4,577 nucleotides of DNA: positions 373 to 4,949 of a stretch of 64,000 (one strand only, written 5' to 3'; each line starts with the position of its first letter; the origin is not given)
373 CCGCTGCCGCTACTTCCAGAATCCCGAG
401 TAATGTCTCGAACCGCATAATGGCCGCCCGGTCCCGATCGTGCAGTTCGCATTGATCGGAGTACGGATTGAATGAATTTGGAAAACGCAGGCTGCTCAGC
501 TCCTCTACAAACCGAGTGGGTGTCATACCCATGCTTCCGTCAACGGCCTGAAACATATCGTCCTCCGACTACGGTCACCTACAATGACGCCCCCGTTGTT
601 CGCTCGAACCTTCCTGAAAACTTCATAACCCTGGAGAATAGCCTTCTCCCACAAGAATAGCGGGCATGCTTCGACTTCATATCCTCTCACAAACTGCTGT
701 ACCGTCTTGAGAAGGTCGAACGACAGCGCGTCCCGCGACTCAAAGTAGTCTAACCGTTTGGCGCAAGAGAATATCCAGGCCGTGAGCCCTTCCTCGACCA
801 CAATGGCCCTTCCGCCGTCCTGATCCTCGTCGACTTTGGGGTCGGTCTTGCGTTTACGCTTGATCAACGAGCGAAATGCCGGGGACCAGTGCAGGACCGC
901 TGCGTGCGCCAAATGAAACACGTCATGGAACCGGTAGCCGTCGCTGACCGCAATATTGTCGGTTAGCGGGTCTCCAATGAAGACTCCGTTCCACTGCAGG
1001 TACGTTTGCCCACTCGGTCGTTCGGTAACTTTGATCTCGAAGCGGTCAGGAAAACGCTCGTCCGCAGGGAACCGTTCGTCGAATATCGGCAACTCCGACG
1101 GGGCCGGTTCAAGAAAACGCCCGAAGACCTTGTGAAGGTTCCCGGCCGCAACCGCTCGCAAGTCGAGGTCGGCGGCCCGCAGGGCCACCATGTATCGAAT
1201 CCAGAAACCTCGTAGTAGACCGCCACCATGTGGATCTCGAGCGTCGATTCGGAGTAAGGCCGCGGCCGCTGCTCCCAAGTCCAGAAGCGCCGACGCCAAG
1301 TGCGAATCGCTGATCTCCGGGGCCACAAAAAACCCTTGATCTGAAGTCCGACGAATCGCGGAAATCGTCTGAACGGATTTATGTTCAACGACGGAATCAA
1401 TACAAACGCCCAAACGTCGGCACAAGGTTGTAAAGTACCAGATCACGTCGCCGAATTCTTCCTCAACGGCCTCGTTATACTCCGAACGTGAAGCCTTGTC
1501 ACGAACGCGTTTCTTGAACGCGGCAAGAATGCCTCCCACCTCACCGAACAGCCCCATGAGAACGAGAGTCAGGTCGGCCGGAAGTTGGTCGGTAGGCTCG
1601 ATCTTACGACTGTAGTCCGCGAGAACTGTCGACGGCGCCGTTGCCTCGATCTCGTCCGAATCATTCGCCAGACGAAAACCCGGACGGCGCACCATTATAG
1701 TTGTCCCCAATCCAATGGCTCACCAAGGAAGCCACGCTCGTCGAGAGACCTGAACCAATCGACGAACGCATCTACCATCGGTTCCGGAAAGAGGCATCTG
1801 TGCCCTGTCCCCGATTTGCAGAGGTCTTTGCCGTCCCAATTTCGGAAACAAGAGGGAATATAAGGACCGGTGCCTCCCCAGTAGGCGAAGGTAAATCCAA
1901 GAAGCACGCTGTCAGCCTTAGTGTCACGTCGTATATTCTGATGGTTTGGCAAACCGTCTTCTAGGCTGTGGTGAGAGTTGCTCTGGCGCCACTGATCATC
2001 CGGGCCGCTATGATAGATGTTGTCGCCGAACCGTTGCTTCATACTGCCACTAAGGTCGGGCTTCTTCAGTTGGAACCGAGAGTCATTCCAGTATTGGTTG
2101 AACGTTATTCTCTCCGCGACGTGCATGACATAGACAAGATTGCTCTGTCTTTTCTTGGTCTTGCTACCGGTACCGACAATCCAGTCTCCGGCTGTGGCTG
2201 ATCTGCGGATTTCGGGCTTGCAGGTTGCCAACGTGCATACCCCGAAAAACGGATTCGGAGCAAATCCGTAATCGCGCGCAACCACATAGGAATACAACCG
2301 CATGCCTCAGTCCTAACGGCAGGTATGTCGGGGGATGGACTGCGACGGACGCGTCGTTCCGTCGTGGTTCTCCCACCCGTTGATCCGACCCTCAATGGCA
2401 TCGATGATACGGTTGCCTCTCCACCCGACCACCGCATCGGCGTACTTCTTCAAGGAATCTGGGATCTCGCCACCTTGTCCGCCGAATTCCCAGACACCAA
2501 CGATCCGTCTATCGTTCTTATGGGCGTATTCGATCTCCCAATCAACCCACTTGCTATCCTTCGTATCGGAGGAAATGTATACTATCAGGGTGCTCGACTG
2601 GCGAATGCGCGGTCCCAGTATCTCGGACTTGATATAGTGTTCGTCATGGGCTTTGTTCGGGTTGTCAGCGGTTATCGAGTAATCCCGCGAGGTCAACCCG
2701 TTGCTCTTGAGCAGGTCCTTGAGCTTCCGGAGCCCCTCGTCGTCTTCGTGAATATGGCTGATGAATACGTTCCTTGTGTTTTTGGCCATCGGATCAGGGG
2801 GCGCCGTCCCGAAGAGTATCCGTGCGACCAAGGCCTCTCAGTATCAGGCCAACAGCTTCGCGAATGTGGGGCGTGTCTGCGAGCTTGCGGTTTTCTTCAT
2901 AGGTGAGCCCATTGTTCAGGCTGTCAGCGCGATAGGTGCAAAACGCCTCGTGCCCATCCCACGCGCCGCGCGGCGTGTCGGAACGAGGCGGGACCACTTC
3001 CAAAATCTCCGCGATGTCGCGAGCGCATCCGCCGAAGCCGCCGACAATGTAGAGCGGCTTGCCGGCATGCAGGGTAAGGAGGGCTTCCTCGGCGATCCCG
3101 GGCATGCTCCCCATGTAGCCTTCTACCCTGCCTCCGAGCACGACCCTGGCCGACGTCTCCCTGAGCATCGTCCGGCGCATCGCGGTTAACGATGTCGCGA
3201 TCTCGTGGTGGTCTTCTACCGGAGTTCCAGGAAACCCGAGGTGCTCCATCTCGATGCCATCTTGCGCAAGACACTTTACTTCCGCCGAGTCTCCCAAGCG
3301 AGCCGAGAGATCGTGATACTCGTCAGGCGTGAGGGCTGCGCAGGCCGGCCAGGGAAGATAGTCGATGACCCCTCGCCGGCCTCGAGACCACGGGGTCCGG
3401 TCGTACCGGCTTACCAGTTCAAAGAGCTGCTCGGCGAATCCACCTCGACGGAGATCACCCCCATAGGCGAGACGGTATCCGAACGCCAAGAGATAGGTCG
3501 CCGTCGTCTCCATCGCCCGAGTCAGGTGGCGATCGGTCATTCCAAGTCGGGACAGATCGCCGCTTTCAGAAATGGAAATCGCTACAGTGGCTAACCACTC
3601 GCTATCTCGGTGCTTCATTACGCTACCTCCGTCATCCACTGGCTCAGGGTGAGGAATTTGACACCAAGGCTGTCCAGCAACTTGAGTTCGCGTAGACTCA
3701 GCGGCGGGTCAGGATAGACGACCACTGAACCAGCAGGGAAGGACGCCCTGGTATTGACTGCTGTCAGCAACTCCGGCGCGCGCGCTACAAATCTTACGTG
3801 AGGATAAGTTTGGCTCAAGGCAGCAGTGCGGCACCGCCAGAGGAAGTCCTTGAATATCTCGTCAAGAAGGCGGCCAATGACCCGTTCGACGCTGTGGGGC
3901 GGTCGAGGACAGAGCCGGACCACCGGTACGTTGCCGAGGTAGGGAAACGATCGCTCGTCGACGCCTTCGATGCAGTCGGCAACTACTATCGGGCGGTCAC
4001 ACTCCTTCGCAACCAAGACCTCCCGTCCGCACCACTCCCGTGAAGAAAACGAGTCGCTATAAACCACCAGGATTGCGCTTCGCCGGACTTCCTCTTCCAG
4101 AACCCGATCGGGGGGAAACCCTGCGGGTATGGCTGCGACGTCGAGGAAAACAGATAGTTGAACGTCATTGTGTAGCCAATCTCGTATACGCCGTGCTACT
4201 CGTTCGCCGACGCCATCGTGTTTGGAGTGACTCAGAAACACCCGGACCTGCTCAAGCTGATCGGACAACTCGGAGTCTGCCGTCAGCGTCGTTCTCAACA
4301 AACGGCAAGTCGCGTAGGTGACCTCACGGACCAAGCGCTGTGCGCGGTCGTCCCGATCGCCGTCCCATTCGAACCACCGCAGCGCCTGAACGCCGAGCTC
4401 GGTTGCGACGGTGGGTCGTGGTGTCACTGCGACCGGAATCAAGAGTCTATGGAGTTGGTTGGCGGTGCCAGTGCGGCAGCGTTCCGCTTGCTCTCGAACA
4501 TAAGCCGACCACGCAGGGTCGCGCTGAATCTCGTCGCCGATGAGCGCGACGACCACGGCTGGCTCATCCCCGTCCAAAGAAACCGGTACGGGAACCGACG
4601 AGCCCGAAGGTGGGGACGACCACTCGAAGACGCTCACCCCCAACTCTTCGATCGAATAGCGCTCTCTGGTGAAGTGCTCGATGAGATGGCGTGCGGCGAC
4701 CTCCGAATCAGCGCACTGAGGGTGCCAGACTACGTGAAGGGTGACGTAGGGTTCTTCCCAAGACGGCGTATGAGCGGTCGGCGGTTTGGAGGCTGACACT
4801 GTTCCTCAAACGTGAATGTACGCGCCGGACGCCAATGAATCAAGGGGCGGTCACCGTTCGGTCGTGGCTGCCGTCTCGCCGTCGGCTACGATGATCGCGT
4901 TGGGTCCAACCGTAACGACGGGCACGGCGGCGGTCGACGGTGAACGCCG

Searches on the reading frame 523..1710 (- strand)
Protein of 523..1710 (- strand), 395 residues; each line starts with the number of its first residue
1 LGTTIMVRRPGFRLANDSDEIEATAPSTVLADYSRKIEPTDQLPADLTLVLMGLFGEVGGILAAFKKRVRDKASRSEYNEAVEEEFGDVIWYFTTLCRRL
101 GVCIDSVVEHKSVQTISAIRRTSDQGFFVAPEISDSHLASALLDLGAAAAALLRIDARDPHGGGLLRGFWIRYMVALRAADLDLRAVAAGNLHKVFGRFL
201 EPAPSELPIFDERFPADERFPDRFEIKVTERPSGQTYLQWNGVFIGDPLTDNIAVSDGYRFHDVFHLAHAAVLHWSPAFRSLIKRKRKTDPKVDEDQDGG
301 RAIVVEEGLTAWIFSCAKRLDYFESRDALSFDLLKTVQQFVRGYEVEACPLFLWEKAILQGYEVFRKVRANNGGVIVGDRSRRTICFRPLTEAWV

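Call 44: search_protein_families(library=pfam, proteins=[window:523-1710:-], max_evalue=0.001)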
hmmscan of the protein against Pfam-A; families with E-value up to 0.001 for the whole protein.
window:523-1710:- (395 aa): 1 family
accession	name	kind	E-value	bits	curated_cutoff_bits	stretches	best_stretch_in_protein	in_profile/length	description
PF18722.6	MazG_C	-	5.7e-79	264.5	29.7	1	206-389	2-188/190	MazG C-terminal domain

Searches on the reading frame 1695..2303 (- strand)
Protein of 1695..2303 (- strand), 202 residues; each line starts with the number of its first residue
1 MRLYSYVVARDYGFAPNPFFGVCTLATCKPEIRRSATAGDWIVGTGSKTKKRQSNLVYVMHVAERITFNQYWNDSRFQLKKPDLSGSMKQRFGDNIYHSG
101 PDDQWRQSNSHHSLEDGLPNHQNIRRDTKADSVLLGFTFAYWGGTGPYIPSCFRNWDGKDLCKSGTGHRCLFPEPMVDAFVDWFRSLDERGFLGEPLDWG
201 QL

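Call 44: search_protein_families(library=pfam, proteins=[window:1695-2303:-], max_evalue=0.001)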
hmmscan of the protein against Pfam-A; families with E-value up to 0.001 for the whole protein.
window:1695-2303:- (202 aa): 1 family
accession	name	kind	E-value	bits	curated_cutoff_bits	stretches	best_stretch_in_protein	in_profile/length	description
PF18753.6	Nmad2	-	3e-67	226.5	26.1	1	2-199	3-196/200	Nucleotide modification associated domain 2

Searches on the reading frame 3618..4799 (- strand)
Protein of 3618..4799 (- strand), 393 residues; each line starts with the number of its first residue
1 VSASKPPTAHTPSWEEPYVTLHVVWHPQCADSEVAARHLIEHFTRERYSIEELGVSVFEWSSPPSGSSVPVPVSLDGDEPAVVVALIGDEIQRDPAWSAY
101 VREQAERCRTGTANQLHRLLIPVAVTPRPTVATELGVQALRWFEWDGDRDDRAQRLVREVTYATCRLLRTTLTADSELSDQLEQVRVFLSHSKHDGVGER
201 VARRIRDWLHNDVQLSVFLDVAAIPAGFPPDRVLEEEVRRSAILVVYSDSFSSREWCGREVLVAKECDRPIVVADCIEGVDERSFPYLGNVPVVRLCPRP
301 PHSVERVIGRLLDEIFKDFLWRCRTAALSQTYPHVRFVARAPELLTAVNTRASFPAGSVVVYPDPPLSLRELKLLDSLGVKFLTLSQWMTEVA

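Call 44: search_protein_families(library=pfam, proteins=[window:3618-4799:-], max_evalue=0.001)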
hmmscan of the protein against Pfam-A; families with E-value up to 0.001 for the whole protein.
window:3618-4799:- (393 aa): 1 family
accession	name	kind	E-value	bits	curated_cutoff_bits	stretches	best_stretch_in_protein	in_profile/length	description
PF13676.11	TIR_2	-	2.6e-11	44.5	28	1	187-278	1-92/122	TIR domain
